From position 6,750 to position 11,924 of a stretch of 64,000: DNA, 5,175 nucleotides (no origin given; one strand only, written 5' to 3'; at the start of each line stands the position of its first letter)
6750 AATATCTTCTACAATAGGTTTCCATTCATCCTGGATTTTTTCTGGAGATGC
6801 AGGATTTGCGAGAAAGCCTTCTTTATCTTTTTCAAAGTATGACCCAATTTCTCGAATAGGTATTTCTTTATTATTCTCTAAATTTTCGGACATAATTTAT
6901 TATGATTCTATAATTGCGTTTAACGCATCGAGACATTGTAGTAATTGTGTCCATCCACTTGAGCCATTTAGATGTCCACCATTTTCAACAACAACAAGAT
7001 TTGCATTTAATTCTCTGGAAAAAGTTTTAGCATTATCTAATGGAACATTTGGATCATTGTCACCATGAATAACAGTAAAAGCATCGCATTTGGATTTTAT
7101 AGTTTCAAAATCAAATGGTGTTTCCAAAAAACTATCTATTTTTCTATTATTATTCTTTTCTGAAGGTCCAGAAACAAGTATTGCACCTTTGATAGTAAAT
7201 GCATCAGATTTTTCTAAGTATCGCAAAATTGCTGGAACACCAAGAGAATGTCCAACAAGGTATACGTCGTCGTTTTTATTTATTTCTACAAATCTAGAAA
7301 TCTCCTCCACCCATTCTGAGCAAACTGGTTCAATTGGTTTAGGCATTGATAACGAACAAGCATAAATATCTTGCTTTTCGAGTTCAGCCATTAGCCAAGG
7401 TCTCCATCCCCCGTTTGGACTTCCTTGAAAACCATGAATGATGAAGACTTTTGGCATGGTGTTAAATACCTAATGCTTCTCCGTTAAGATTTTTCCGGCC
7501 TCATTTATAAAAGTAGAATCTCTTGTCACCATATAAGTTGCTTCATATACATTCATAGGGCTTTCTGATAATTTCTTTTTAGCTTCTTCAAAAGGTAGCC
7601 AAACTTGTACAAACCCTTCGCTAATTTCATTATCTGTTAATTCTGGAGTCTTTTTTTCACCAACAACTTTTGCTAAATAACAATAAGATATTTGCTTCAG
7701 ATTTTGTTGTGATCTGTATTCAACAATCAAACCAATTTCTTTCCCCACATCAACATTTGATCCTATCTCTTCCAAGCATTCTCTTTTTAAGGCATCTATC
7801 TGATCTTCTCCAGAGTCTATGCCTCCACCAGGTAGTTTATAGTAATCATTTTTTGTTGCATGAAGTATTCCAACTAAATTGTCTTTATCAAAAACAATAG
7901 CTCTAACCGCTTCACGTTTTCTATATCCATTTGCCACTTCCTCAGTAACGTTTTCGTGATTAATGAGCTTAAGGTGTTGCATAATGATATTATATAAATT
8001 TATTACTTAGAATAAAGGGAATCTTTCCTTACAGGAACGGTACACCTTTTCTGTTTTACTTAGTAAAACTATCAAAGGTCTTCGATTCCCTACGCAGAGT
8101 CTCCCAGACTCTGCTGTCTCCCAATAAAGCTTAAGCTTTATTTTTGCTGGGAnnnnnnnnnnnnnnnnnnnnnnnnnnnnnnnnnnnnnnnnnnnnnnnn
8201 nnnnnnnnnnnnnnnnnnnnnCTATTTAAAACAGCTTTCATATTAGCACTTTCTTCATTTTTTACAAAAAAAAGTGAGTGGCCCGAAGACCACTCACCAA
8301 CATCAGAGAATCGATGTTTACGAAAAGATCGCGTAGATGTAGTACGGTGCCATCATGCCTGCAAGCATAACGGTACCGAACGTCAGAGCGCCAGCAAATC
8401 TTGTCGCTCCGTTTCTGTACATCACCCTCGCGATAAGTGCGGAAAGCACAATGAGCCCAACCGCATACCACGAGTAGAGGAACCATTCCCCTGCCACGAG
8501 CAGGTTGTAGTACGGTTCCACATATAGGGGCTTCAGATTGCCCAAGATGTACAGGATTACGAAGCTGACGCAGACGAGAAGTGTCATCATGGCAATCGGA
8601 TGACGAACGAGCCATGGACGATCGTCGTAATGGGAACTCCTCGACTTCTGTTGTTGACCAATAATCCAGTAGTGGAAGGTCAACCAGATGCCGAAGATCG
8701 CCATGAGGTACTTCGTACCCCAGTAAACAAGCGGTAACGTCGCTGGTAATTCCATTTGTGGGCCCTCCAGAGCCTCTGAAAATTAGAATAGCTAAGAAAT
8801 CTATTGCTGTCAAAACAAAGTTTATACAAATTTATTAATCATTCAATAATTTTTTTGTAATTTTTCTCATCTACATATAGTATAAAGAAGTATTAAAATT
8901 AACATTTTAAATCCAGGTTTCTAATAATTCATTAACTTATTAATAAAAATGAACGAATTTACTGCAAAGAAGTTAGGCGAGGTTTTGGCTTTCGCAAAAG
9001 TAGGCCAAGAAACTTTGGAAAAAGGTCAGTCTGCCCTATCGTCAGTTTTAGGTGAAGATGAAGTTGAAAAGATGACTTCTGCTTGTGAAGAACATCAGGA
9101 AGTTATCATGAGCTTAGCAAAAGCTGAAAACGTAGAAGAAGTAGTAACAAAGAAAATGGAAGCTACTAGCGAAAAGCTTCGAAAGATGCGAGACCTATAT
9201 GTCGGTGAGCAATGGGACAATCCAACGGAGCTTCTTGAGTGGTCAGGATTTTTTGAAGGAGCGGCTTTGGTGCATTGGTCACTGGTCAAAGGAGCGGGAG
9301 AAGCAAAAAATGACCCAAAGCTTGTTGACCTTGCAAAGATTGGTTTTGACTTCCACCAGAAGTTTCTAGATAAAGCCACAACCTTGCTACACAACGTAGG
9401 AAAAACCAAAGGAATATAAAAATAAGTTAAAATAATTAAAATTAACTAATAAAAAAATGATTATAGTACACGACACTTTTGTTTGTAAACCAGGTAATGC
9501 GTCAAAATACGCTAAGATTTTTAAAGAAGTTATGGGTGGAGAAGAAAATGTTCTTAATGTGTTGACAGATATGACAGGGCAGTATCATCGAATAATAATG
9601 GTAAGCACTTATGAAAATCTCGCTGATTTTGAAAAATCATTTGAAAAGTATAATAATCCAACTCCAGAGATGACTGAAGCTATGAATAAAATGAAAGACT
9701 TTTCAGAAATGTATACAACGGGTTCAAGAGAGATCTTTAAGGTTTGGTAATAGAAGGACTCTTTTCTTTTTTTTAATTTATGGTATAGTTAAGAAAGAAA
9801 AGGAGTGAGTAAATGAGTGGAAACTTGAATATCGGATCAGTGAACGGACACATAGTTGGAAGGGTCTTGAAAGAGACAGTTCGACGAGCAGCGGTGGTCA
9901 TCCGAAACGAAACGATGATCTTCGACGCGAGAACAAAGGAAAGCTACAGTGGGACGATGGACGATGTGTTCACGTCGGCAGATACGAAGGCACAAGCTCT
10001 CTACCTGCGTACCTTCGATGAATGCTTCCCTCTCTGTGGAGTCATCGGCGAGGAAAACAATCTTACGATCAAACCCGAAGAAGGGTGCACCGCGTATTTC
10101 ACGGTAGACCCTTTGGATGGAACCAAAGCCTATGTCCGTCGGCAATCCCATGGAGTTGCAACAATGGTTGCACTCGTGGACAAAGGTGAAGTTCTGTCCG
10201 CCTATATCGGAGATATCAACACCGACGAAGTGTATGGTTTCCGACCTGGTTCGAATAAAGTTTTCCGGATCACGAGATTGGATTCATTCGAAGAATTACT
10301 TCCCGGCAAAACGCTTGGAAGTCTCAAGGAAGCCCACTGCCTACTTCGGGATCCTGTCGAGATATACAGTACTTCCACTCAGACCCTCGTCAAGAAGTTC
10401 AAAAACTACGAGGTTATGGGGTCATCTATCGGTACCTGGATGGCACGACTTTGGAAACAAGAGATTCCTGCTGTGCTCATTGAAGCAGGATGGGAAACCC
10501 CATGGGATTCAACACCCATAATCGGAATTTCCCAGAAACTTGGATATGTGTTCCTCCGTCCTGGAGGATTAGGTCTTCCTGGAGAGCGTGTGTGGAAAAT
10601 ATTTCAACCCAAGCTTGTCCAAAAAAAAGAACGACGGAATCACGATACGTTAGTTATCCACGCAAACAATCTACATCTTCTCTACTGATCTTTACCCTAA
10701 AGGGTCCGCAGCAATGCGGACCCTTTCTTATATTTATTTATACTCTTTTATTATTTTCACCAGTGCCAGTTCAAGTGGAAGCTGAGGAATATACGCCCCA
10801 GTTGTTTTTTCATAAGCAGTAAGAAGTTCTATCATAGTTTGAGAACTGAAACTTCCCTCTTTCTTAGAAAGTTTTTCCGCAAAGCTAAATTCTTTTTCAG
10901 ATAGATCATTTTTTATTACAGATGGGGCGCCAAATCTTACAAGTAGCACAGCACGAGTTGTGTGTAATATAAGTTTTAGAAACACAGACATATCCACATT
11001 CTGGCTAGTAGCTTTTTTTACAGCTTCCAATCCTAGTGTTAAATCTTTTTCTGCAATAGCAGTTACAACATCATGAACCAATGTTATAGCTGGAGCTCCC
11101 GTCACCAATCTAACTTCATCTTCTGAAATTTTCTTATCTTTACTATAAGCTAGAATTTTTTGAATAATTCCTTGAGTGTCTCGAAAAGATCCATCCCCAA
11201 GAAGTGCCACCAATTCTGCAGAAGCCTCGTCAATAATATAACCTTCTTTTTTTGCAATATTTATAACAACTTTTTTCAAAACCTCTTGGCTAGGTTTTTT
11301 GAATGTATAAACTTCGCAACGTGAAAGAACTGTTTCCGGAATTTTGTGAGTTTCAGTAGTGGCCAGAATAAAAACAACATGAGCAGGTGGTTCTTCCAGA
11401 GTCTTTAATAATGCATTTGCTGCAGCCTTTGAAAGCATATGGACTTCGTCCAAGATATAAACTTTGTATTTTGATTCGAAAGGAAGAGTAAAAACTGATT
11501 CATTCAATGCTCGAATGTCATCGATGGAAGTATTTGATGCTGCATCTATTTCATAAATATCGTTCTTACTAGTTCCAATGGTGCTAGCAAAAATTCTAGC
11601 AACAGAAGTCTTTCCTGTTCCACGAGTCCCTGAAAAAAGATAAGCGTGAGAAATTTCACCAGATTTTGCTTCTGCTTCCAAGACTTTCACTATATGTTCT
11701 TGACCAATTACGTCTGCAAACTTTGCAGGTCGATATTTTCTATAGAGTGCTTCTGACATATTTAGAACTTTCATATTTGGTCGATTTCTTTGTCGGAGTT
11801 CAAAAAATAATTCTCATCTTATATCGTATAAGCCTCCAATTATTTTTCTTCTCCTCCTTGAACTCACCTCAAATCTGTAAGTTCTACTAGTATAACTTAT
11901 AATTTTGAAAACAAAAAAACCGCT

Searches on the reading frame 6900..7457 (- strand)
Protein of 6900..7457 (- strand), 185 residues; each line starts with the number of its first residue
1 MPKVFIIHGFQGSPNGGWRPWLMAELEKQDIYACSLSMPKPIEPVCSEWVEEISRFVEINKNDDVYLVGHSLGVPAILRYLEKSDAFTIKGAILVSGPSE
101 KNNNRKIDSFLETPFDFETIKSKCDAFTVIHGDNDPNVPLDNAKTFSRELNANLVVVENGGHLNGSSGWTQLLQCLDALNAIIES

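Call 46: search_protein_families(library=pfam, proteins=[window:6900-7457:-], max_evalue=0.001)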
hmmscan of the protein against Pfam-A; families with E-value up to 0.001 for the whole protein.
window:6900-7457:- (185 aa): 5 families
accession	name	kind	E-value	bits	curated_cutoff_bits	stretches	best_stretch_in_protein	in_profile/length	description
PF06821.19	Ser_hydrolase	-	7.6e-28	98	22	1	5-179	2-170/172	Serine hydrolase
PF00561.26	Abhydrolase_1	-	4.2e-08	33.6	25.8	0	5-107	4-103/245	alpha/beta hydrolase fold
PF12697.13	Abhydrolase_6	-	3.7e-06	28.2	26.3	0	4-97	1-93/217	Alpha/beta hydrolase family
PF08386.16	Abhydrolase_4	-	0.00052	20.5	21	0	129-163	39-74/103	TAP-like protein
PF12146.15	Hydrolase_4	-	0.00072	19.4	27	0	53-99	62-111/239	Serine aminopeptidase, S33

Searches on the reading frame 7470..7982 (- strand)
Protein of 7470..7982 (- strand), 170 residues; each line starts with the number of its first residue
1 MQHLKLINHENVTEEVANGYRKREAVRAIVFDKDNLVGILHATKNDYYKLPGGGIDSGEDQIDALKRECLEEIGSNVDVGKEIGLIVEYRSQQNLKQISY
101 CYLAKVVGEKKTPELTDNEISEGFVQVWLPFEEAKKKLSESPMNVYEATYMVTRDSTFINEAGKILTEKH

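Call 46: search_protein_families(library=pfam, proteins=[window:7470-7982:-], max_evalue=0.001)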
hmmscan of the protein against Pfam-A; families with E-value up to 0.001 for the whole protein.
window:7470-7982:- (170 aa): 1 family
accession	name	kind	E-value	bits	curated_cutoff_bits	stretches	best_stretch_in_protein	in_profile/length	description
PF00293.34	NUDIX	-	3.2e-15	56.7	21.1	1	22-141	2-126/134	NUDIX domain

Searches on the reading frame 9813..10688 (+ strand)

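Call 46: search_protein_families(library=pfam, proteins=[window:9813-10688:+], max_evalue=0.001)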
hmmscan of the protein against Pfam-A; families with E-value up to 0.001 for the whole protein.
window:9813-10688:+ (291 aa): 1 family
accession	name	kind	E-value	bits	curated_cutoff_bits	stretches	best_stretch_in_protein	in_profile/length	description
PF00459.30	Inositol_P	-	2.3e-15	57.3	27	1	19-258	9-242/271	Inositol monophosphatase family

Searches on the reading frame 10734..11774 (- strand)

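Call 46: search_protein_families(library=pfam, proteins=[window:10734-11774:-], max_evalue=0.001)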
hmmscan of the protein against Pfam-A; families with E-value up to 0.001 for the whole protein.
window:10734-11774:- (346 aa): 9 families
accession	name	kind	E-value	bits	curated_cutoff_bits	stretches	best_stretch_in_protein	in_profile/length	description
PF13177.12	DNA_pol3_delta2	-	2.3e-35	122.4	27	2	74-161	72-160/161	DNA polymerase III, delta subunit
PF00004.35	AAA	-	2e-14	54.6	21.2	1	46-157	2-127/131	ATPase family associated with various cellular activities (AAA)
PF05496.18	RuvB_N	-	2.4e-08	34.4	27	1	15-130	2-112/159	Holliday junction DNA helicase RuvB P-loop domain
PF12169.13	DNA_pol3_gamma3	-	3.2e-06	27.4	24.4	1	216-343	1-129/143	DNA polymerase III subunits gamma and tau domain III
PF13401.12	AAA_22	-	9.1e-06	26.5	27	0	46-88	9-51/130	AAA domain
PF13173.12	AAA_14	-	1.1e-05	25.9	27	1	44-128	4-87/129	AAA domain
PF07728.20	AAA_5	-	3.5e-05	24.3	22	1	46-130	3-94/139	AAA domain (dynein-related subfamily)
PF13604.12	AAA_30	-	8.6e-05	22.8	27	0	46-136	22-122/191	AAA domain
PF01078.27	Mg_chelatase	-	0.00012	21.9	20.3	1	19-101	2-80/207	Magnesium chelatase, subunit ChlI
